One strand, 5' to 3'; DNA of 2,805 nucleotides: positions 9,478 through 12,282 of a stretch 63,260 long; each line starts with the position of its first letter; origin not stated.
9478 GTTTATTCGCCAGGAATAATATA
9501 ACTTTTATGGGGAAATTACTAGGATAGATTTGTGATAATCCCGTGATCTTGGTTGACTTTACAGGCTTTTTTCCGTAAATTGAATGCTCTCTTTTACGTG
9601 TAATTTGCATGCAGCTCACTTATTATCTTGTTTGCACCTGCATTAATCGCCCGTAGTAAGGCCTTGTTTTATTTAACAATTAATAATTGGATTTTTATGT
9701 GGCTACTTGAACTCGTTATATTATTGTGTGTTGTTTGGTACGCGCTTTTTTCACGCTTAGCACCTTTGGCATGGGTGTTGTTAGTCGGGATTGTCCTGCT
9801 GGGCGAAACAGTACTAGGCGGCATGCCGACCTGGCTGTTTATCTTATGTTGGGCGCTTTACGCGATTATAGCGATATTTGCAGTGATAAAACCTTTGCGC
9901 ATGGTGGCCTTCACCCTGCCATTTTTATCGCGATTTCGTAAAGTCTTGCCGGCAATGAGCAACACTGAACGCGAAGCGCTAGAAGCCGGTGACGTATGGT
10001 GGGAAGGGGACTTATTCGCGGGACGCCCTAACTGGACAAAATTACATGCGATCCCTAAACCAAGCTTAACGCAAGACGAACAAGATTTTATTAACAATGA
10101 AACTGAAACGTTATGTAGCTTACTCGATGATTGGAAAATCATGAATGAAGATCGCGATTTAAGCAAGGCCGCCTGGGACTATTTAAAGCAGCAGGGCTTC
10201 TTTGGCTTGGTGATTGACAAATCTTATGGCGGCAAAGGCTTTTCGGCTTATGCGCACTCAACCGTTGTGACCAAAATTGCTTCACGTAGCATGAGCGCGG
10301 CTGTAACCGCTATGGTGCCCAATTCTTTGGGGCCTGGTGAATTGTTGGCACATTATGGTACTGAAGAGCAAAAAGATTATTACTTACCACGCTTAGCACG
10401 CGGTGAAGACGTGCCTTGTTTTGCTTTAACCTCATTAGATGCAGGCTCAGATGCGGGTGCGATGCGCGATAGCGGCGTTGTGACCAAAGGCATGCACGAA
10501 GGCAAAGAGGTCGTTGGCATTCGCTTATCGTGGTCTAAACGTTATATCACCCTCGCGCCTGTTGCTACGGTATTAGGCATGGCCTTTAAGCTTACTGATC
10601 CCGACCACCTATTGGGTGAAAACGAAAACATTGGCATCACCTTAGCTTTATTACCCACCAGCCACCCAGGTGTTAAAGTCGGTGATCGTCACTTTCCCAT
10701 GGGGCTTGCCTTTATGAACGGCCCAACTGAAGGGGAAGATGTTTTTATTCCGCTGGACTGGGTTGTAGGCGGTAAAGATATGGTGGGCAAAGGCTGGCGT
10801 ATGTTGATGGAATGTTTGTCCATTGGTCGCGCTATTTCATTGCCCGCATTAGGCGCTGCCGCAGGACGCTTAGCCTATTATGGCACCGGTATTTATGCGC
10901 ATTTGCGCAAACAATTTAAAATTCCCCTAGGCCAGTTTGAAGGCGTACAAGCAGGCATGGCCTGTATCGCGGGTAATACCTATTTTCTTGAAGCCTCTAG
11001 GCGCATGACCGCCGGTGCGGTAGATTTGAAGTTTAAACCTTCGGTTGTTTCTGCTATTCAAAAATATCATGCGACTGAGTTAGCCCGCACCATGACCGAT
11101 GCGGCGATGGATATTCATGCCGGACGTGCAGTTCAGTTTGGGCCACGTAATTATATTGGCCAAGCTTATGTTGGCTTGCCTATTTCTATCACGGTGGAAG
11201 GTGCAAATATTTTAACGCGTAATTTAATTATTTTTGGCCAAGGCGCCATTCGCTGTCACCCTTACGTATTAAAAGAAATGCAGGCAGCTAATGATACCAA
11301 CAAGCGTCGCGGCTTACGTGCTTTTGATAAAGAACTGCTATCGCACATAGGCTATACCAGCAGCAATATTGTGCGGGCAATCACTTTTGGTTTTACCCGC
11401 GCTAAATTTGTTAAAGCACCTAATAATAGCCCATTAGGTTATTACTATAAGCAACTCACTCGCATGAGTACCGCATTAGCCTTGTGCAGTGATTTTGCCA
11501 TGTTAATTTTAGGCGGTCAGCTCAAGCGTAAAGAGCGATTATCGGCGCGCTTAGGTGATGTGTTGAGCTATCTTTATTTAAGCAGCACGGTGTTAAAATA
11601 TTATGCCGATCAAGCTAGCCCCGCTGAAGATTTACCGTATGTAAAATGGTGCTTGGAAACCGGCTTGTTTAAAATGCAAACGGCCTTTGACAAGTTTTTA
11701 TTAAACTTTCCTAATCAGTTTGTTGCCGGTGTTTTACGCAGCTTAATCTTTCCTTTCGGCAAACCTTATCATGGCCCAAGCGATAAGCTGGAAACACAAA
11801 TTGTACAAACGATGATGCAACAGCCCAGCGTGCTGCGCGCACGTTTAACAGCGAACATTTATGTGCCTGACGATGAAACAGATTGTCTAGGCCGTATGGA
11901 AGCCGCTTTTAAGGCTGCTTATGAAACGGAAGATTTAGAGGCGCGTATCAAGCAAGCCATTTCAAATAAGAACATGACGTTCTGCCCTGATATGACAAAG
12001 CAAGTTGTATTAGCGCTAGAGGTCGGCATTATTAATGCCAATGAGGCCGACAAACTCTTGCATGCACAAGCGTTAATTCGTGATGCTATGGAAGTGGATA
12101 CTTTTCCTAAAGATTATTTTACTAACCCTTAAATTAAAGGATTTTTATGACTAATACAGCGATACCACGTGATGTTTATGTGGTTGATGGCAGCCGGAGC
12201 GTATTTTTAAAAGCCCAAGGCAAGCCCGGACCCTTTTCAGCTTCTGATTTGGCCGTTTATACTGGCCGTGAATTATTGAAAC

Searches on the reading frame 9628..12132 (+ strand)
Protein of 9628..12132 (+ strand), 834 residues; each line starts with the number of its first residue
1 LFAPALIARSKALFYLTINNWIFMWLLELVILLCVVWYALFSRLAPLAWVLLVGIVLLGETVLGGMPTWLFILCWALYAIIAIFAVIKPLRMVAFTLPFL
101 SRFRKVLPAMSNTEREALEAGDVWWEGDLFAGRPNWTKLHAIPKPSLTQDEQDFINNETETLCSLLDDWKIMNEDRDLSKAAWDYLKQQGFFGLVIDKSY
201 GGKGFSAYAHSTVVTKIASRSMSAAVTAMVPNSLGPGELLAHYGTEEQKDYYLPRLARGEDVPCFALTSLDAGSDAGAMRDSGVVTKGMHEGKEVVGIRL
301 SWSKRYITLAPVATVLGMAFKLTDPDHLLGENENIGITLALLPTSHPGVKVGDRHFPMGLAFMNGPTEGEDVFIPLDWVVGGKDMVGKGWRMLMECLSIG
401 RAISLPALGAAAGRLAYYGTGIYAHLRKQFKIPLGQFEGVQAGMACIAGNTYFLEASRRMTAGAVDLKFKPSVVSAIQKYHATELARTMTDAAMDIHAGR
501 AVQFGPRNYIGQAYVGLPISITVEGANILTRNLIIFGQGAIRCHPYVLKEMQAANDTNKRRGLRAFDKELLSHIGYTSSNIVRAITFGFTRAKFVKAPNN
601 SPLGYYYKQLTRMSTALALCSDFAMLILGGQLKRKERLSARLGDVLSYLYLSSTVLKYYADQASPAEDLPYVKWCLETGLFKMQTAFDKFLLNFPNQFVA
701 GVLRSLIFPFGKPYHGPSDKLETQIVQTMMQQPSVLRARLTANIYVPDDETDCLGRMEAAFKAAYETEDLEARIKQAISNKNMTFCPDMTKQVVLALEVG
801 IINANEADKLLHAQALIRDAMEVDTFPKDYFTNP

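Call 17: search_protein_families(library=ncbifam, proteins=[window:9628-12132:+], max_evalue=0.00001)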
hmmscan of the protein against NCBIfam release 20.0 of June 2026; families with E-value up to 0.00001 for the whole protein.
window:9628-12132:+ (834 aa): 15 families
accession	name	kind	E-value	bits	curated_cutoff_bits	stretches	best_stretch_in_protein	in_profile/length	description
NF009586.0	PRK13026.1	subfamily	0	1163.7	608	1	74-830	6-760/777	acyl-CoA dehydrogenase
NF007000.1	PRK09463.1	subfamily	0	1088.2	600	1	105-830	1-724/726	acyl-CoA dehydrogenase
NF038187.1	FadE_coli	exception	0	1012.9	1300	1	27-829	2-797/816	acyl-CoA dehydrogenase FadE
NF042972.1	AcrlCoAredClosAcrC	equivalog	6.2e-34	117.3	640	1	175-499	34-339/378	acryloyl-CoA reductase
NF042439.1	SulpropCoADesulf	equivalog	6.3e-27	94.3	600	1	184-500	31-334/379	3-sulfinopropanoyl-CoA desulfinase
NF058590.1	AcCoDHFadEBacil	equivalog_domain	4.9e-23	81.5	600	1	170-491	46-344/586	acyl-CoA dehydrogenase FadE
NF045652.1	ProlPCPDhRedW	equivalog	2.9e-21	75.7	650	1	179-502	33-340/376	L-prolyl-[peptidyl-carrier protein] dehydrogenase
NF045552.1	GlutCoADH_Des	equivalog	1.2e-18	67.5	470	1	182-539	42-380/387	glutaryl-CoA dehydrogenase Acd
NF053553.1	prodigi_MBC_PigA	equivalog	4e-16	59.1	500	1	153-442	11-285/381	prodigiosin MBC biosynthesis dehydrogenase PigA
NF043006.1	CyhCrbnylCoADH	equivalog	6.3e-13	48.5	650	1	178-499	36-338/380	cyclohexane-1-carbonyl-CoA dehydrogenase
TIGR03207.1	cyc_hxne_CoA_dh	equivalog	4.5e-11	42.1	575.35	1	178-490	33-326/372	cyclohexanecarboxyl-CoA dehydrogenase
NF008997.0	PRK12341.1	equivalog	1e-10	41.2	537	1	168-499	28-339/382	acyl-CoA dehydrogenase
NF052270.1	Staph_DH_FadE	equivalog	1.8e-09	36.9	600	0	216-316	94-186/400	acyl-CoA dehydrogenase FadE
TIGR03204.1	pimC_large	equivalog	2.1e-06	26.9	623.85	1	182-381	45-227/395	pimeloyl-CoA dehydrogenase large subunit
TIGR03203.1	pimD_small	equivalog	7.5e-06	25.3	652.7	0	170-267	30-124/378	pimeloyl-CoA dehydrogenase small subunit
